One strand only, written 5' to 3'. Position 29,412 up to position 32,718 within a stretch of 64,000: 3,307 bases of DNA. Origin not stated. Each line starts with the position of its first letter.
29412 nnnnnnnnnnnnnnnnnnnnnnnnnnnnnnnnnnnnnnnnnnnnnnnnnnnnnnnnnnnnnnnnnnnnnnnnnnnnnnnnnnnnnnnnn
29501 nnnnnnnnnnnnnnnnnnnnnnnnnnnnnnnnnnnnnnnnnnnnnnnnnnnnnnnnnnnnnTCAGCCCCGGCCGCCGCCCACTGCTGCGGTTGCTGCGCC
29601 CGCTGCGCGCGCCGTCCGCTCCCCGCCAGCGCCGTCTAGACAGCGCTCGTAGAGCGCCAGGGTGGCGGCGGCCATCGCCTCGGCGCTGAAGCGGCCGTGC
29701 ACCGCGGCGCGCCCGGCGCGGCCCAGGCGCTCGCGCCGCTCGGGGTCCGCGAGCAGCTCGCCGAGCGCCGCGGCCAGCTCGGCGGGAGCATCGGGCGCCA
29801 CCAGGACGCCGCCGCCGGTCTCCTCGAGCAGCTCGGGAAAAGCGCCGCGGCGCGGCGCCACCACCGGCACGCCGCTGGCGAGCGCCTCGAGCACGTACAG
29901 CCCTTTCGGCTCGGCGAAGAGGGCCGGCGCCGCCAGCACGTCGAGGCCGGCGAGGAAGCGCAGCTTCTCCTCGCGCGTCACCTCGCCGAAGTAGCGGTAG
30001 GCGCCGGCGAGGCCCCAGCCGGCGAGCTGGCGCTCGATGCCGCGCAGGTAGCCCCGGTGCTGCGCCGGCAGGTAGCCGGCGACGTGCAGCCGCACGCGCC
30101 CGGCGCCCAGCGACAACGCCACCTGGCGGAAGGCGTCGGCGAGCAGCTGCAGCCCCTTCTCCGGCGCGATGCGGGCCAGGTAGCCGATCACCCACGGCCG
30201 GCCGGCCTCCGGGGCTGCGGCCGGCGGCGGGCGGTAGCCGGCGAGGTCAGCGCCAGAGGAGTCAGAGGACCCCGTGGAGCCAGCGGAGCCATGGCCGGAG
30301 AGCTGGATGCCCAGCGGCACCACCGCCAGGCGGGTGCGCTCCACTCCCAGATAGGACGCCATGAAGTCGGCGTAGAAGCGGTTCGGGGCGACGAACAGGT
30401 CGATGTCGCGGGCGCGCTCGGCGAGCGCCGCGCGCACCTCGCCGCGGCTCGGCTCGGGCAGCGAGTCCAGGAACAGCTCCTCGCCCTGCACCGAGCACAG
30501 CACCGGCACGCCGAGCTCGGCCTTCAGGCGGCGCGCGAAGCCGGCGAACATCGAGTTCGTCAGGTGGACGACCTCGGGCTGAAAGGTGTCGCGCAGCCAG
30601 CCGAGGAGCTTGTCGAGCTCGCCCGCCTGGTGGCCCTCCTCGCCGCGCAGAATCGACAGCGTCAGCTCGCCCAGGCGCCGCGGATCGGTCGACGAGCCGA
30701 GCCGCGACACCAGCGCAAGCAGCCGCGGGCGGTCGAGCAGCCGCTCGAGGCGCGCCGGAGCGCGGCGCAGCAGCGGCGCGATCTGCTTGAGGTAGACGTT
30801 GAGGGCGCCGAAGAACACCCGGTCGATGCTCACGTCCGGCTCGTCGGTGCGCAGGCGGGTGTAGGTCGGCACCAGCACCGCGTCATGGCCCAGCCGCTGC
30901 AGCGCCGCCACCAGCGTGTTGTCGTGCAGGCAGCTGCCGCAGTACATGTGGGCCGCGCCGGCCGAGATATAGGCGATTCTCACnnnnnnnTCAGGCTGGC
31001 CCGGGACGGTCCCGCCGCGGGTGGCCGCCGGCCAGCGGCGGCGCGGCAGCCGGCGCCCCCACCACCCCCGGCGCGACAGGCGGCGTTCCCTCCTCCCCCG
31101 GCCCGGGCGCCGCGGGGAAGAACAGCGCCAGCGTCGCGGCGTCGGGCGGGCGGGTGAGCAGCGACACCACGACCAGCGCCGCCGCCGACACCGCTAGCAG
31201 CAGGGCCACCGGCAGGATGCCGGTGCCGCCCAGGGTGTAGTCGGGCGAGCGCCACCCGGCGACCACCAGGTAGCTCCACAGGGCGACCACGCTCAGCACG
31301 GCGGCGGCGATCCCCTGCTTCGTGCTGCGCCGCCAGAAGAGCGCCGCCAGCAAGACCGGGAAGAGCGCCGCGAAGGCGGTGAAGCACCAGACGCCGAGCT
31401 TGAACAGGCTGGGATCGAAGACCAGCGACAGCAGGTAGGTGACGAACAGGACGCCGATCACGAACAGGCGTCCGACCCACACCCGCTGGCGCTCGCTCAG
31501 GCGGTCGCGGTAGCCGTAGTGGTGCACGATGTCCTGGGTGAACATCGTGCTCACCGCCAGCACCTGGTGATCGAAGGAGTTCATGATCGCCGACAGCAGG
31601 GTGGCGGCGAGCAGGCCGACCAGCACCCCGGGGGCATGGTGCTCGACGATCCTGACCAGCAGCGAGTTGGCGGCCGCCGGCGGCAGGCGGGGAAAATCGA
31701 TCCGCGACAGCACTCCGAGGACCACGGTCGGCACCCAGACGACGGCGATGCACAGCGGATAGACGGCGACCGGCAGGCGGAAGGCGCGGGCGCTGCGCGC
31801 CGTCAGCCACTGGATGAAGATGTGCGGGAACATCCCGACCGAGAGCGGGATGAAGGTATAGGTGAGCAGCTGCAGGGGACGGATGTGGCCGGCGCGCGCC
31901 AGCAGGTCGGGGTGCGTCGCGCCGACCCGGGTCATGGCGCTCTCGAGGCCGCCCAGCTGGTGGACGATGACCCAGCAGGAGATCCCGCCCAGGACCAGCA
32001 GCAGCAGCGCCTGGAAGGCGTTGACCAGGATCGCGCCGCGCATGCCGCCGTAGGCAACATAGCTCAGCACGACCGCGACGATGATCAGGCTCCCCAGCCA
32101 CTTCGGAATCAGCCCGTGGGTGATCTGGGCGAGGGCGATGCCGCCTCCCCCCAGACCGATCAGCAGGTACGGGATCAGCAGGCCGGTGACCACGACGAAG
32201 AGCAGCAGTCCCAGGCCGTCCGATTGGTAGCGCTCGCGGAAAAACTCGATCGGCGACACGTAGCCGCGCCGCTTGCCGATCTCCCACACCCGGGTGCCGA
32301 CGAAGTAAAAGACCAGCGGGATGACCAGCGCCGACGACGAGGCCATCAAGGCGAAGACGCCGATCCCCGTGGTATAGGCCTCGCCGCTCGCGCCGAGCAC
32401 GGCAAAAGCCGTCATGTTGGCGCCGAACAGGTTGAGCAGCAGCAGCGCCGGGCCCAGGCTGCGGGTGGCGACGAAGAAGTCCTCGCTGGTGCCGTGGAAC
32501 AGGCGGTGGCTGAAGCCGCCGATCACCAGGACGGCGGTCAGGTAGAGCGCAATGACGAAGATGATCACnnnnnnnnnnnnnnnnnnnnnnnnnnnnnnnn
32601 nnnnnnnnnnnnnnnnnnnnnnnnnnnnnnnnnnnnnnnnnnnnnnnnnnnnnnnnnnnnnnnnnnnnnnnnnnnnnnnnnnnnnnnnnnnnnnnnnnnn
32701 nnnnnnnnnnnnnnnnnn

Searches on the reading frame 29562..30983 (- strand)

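Call 52: search_protein_families(library=pfam, max_evalue=0.00001, proteins=[window:29562-30983:-])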
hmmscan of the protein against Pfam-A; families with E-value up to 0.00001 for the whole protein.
window:29562-30983:- (473 aa): 5 families
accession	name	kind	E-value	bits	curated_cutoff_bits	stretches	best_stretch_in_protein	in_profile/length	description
PF00534.26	Glycos_transf_1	-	6.9e-24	84.7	26.4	1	259-425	11-170/172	Glycosyl transferases group 1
PF13692.12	Glyco_trans_1_4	-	1.3e-22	81.1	27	1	265-413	3-142/142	Glycosyl transferases group 1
PF13439.12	Glyco_transf_4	-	1.5e-12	48.3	28.5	1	123-228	61-168/170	Glycosyltransferase Family 4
PF13579.12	Glyco_trans_4_4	-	6.8e-12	46.4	29.7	1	24-225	10-158/158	Glycosyl transferase 4-like domain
PF13524.12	Glyco_trans_1_2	-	3.8e-10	40.3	25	1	364-442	67-143/144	Glycosyl transferase-like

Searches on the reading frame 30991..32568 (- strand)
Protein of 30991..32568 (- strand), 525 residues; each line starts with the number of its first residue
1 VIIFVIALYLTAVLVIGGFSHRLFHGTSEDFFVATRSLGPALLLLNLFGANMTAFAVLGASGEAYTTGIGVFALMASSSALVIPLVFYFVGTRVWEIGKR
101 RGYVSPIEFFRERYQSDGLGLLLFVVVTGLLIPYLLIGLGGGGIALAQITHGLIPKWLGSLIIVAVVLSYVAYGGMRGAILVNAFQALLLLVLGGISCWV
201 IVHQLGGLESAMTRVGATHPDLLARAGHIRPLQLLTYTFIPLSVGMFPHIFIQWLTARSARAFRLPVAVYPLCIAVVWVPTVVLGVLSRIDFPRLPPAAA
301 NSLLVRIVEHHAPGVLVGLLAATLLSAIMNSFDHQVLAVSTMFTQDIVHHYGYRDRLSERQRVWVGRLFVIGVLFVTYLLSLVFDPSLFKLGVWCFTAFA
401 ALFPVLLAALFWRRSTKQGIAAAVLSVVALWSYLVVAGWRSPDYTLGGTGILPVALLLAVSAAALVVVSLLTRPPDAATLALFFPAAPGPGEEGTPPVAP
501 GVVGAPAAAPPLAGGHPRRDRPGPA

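Call 52: search_protein_families(library=pfam, max_evalue=0.00001, proteins=[window:30991-32568:-])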
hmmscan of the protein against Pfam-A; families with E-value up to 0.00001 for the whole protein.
window:30991-32568:- (525 aa): 1 family
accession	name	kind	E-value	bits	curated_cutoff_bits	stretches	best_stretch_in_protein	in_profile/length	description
PF00474.23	SSF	-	2.2e-30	106.3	22.8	1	31-422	1-401/406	Sodium:solute symporter family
